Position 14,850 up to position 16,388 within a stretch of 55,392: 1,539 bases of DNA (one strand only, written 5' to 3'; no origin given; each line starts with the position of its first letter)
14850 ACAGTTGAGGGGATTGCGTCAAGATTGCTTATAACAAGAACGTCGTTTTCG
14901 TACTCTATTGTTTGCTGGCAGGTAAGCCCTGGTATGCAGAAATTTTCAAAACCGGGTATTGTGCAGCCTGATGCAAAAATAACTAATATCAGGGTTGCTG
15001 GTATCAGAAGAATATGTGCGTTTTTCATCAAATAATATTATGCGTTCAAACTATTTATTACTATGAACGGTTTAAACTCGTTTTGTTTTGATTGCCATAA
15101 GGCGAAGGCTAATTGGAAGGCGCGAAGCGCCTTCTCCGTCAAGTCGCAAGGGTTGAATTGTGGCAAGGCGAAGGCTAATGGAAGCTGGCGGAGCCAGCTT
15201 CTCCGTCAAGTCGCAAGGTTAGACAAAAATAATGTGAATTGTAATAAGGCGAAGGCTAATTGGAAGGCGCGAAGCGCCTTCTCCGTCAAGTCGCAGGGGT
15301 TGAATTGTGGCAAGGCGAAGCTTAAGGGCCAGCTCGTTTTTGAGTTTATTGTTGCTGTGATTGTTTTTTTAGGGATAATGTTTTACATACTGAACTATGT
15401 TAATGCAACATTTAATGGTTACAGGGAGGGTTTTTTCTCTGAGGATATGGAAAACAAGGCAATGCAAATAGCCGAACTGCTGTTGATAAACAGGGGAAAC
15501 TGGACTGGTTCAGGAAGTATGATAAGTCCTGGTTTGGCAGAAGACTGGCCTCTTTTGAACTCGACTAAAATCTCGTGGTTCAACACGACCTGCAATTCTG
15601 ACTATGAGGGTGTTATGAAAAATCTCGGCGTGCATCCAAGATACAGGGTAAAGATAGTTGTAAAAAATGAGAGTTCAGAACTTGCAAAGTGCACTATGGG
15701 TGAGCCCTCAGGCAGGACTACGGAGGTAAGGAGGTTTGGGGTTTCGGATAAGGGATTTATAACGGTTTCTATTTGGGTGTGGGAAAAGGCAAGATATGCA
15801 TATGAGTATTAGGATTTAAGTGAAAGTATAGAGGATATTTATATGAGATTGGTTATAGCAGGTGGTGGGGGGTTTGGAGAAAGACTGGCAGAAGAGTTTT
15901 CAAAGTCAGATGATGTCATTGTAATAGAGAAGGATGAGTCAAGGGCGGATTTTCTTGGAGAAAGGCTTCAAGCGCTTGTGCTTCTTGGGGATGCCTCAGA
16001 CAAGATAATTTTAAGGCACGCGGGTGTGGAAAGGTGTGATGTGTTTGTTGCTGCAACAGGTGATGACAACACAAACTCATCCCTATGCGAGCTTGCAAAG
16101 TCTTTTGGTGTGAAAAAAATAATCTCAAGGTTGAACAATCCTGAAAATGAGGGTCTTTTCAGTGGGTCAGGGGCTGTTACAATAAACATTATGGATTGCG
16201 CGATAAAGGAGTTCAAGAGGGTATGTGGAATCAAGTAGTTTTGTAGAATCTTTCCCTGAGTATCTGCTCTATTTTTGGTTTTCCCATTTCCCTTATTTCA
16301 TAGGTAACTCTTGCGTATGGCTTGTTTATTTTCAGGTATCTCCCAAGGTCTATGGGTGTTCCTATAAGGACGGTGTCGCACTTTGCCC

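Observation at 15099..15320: Tandem 66-81-nt repeats carrying a GC hairpin whose stem is swapped wholesale between copies, lying over the 5' end of a pilin-like gene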

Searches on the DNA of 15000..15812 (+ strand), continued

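Call 116: search_with_rna_model(model_id=R1, source=window, filters=off, max_evalue=5, show_alignments=4)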
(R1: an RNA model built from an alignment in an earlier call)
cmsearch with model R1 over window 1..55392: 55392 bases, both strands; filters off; matches with E-value up to 5: 18.
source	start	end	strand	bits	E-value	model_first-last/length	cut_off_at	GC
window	15171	15213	+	16.1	0.051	1-44/44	no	0.58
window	15106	15146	+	15.1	0.091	1-44/44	no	0.59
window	15253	15293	+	15.1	0.091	1-44/44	no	0.59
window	53294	53339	+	14.8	0.11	1-44/44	no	0.46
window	13452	13503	+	12.5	0.46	1-44/44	no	0.46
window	3023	3065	-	12.5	0.48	1-44/44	no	0.37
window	53293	53336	-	12.1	0.58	1-44/44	no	0.45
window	19416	19471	+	12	0.64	1-44/44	no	0.36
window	19729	19757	+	10.9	1.2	1-44/44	no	0.31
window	11988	12039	+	10.4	1.7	1-44/44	no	0.46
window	15178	15201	-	10.2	1.9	11-35/44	no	0.62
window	35122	35153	-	9.6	2.8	1-44/44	no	0.44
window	17682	17710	+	9.2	3.7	1-44/44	no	0.38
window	38480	38534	-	9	3.9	1-44/44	no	0.31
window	15104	15142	-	8.8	4.7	1-44/44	no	0.56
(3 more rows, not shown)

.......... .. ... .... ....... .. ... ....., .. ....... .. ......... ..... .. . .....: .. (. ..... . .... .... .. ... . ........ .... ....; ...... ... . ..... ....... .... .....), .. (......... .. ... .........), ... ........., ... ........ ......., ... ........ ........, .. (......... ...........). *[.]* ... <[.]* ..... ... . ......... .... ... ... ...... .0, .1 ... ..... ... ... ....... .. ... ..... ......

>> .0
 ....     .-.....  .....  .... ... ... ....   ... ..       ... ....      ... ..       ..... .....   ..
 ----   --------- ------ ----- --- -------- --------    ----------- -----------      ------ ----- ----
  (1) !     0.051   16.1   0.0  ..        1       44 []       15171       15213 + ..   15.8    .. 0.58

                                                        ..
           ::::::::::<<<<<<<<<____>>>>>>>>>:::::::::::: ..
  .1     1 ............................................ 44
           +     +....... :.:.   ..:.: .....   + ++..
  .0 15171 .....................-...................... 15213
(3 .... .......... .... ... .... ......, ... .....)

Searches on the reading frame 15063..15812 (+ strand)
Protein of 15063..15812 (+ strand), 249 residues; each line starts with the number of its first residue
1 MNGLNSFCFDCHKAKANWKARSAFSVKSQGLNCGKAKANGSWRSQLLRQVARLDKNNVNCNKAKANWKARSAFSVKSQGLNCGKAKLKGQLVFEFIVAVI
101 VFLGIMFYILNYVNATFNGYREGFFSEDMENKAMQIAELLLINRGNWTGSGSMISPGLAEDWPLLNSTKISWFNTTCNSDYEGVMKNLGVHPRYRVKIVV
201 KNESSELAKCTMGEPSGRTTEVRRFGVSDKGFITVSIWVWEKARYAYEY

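Call 12: find_encoding_contigs(protein=window:15063-15812:+, flank=5000, max_places=10)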
Protein window:15063-15812:+ (249 aa): no gene with exactly this product is on record in the collection.

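Call 23: find_homologous_proteins(query=window:15063-15812:+, max_evalue=0.01)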
Query window:15063-15812:+ (249 aa): 5 proteins with E <= 0.01 among 2839 candidates.
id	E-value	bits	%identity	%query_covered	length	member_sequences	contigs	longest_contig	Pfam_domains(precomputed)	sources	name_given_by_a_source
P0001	4.6e-166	568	100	100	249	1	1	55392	-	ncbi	ncbi:MAG: hypothetical protein QXN71_00440 [Candidatus Aenigmatarchaeota archaeon]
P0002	2.2e-141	487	91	100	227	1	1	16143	-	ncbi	ncbi:MAG: hypothetical protein QW286_00035 [Candidatus Aenigmatarchaeota archaeon]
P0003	9.2e-46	174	51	63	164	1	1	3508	-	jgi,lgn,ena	-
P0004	2.9e-45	173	52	61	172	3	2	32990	-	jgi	-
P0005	1.1e-44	171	50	63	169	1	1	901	-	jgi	jgi:hypothetical protein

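Call 24: find_encoding_contigs(protein=P0002, flank=10000)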
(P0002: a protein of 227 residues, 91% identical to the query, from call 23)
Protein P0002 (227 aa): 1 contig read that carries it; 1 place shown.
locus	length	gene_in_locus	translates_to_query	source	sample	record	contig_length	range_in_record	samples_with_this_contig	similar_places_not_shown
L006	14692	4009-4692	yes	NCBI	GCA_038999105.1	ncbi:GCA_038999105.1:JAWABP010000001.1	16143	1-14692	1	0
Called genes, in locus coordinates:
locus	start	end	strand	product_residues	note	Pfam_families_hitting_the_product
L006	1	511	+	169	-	PF27218:MJ0043_C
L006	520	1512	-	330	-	-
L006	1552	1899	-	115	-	-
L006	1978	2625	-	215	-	-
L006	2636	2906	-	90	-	-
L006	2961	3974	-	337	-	-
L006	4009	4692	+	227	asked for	-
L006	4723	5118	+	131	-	PF02254:TrkA_N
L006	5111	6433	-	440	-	-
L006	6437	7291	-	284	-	PF01256:Carb_kinase, PF02110:HK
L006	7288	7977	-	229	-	PF00696:AA_kinase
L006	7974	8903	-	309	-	PF01544:CorA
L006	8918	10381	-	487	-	PF00171:Aldedh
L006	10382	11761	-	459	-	PF02629:CoA_binding, PF13380:CoA_binding_2, PF13607:Succ_CoA_lig, PF00549:Ligase_CoA (faint), PF19045:Ligase_CoA_2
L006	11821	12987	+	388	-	PF00155:Aminotran_1_2, PF00266:Aminotran_5 (faint), PF01041:DegT_DnrJ_EryC1 (weak)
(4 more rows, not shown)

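Call 25: find_encoding_contigs(protein=P0004, flank=6000)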
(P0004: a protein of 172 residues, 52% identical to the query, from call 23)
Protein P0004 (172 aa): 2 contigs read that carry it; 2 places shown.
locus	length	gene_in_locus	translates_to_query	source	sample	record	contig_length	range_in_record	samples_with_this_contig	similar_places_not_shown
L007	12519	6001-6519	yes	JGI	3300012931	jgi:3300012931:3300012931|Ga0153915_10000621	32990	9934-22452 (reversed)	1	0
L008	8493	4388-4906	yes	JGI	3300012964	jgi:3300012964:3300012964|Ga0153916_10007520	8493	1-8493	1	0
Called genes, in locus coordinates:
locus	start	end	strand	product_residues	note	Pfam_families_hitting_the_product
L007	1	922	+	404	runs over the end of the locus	PF07431:DUF1512, PF23542:DUF1512_C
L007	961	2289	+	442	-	PF27218:MJ0043_C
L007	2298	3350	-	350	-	-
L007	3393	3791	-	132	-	-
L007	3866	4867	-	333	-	-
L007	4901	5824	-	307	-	-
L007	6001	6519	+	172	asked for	-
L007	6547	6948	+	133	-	PF02254:TrkA_N, PF13241:NAD_binding_7 (weak)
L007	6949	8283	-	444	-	-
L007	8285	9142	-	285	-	PF01256:Carb_kinase, PF02110:HK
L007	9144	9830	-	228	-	PF00696:AA_kinase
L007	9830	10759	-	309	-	PF01544:CorA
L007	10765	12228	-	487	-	PF00171:Aldedh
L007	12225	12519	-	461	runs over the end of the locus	PF02629:CoA_binding, PF13380:CoA_binding_2, PF00549:Ligase_CoA (faint), PF13607:Succ_CoA_lig, PF19045:Ligase_CoA_2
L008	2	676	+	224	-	?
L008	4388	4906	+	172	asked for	-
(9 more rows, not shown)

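Call 26: find_encoding_contigs(protein=P0003, flank=4000)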
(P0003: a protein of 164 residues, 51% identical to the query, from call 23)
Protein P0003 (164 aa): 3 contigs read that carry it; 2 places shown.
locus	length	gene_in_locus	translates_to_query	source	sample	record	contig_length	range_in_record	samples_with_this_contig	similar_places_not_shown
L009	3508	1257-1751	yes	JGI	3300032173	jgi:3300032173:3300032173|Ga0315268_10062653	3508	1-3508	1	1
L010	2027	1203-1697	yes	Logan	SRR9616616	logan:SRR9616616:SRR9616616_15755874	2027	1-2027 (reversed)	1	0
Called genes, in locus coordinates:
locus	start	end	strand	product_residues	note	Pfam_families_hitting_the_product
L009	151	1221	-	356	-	-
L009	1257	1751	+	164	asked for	-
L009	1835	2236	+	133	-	PF02254:TrkA_N, PF13241:NAD_binding_7 (weak)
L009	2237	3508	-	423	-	?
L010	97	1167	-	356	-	-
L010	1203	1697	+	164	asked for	-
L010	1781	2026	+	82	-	?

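Call 90: search_protein_families(library=pfam, proteins=[P0003, P0004, P0005], max_evalue=0.1)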
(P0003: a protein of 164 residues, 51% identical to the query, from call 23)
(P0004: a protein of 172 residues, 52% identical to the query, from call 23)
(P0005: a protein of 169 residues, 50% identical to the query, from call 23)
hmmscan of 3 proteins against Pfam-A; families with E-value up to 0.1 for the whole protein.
P0003 (164 aa): 0 families

P0004 (172 aa): 1 family
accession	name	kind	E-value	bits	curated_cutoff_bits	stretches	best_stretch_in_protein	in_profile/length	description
PF23958.1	DUF7287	-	0.0053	17.7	27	1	10-155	3-145/157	Family of unknown function (DUF7287)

P0005 (169 aa): 1 family
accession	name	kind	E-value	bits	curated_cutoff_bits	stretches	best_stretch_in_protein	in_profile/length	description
PF23958.1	DUF7287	-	0.031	15.3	27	1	10-165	3-157/157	Family of unknown function (DUF7287)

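Call 113: predict_structure(alignment_id=A7)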
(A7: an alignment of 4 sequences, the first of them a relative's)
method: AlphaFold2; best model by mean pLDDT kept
length: 164 residues; sequences in the alignment: 4
mean_pLDDT: 57.0   pTM: 0.46
mean pLDDT of the five models: 57.0, 53.4, 52.9, 52.6, 40.8
residues with pLDDT >= 90: 0; 70-90: 23; 50-70: 95; < 50: 46
segments of 3 or more residues with pLDDT < 50: 57-89
pLDDT, mean of each block of 10 residues (from residue 1): 78 87 65 52 64 52 32 40 41 52 58 66 55 54 53 64 52
secondary structure, 60 per line:
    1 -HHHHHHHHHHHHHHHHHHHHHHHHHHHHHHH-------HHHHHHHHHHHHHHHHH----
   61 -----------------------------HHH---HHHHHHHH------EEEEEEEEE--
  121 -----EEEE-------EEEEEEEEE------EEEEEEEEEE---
elements in order: H2-32 H40-56 H96-103 E110-118 E126-129 E137-145 E152-161

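Call 115: fold_search(model_id=the predicted structure, library=pdb)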
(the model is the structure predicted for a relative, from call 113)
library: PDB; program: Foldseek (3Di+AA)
matches with E <= 10: 512; with E <= 0.001: 0
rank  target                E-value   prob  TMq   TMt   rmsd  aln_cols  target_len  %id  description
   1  9kzx_SD               9.4e-02  0.77  0.28  0.22   5.6        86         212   12  Cryo-EM structure of the HCV IRES-dependently initiated CMV-stalled 80S ribosome (rotated state) in complexed with eI (released 2025-12-03)
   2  7osm_uS3              1.1e-01  0.25  0.27  0.25  21.6       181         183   14  Intermediate translocation complex of 80 S.cerevisiae ribosome with eEF2 and ligands (released 2021-12-08)
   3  6rbd_D                1.1e-01  0.63  0.33  0.30   9.3       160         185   11  State 1 of yeast Tsr1-TAP Rps20-Deltaloop pre-40S particles (released 2019-06-26)
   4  4v6w_AD               1.2e-01  0.80  0.28  0.21   4.8        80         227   11  Structure of the D. melanogaster 80S ribosome (released 2014-07-09)
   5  8brm_SC               1.2e-01  0.69  0.27  0.22   5.0        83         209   13  Giardia ribosome in POST-T state, no E-site tRNA (A6) (released 2023-03-15)
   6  6zu5_SD0              1.3e-01  0.69  0.26  0.21   4.5        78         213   19  Structure of the Paranosema locustae ribosome in complex with Lso2 (released 2020-11-04)
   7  3j7a_D                1.3e-01  0.41  0.29  0.30  16.5       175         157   12  Cryo-EM structure of the Plasmodium falciparum 80S ribosome bound to the anti-protozoan drug emetine, small subunit (released 2014-07-16)
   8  7oyc_D2               1.3e-01  0.72  0.27  0.21   5.0        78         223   12  Cryo-EM structure of the Xenopus egg 80S ribosome (released 2022-07-20)
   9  8bn3_S3               1.4e-01  0.72  0.28  0.22   5.1        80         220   11  Yeast 80S, ES7s delta, eIF5A, Stm1 containing (released 2024-01-10)
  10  5a2q_D                1.5e-01  0.69  0.27  0.21   4.9        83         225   13  Structure of the HCV IRES bound to the human ribosome (released 2015-07-15)
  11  9axt_AG               1.7e-01  0.72  0.27  0.22   4.9        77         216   14  Non-translating S. pombe ribosome (released 2024-10-16)
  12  4v6i_AB               1.7e-01  0.63  0.28  0.23   5.0        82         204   13  Localization of the small subunit ribosomal proteins into a 6.1 A cryo-EM map of Saccharomyces cerevisiae translating (released 2014-07-09)
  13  4bts_AC               1.8e-01  0.57  0.25  0.20   4.8        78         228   14  THE CRYSTAL STRUCTURE OF THE EUKARYOTIC 40S RIBOSOMAL SUBUNIT IN COMPLEX WITH EIF1 AND EIF1A (released 2013-07-17)
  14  8cdr_g                1.9e-01  0.80  0.29  0.24   4.7        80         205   10  Translocation intermediate 2 (TI-2) of 80S S. cerevisiae ribosome with ligands and eEF2 in the presence of sordarin (released 2023-09-20)
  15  7ls1_q2               1.9e-01  0.54  0.25  0.20   5.3        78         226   12  80S ribosome from mouse bound to eEF2 (Class II) (released 2021-11-03)
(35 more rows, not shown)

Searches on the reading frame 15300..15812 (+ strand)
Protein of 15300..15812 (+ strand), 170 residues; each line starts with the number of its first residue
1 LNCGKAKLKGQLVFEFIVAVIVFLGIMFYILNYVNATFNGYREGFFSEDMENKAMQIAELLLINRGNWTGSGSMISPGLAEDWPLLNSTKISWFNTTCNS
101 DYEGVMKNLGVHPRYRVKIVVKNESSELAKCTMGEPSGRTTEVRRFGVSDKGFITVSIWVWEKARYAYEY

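Call 15: search_protein_families(library=pfam, proteins=[window:15300-15812:+], max_evalue=0.1)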
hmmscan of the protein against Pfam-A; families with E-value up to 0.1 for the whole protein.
window:15300-15812:+ (170 aa): 1 family
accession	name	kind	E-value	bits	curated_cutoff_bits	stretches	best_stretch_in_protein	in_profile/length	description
PF23958.1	DUF7287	-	0.0034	18.4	27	1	9-124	3-112/157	Family of unknown function (DUF7287)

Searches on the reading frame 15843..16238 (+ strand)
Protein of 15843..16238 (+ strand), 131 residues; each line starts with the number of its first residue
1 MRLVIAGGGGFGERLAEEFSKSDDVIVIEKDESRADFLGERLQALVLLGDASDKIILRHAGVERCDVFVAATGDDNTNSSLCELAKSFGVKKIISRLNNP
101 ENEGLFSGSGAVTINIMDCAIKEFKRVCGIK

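Call 15: search_protein_families(library=pfam, proteins=[window:15843-16238:+], max_evalue=0.1)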
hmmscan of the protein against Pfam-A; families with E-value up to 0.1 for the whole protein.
window:15843-16238:+ (131 aa): 4 families
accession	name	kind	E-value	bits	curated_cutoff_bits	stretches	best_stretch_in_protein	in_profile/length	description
PF02254.24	TrkA_N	-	1.2e-27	97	23.8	1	4-112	2-111/116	TrkA-N domain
PF13241.12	NAD_binding_7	-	2.8e-05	25.1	22.1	1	2-88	9-85/104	Putative NAD(P)-binding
PF13460.12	NAD_binding_10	-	0.001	19.4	27.2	1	8-94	3-94/184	NAD(P)H-binding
PF03807.23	F420_oxidored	-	0.025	15.6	21.6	1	4-97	3-92/94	NADP oxidoreductase coenzyme F420-dependent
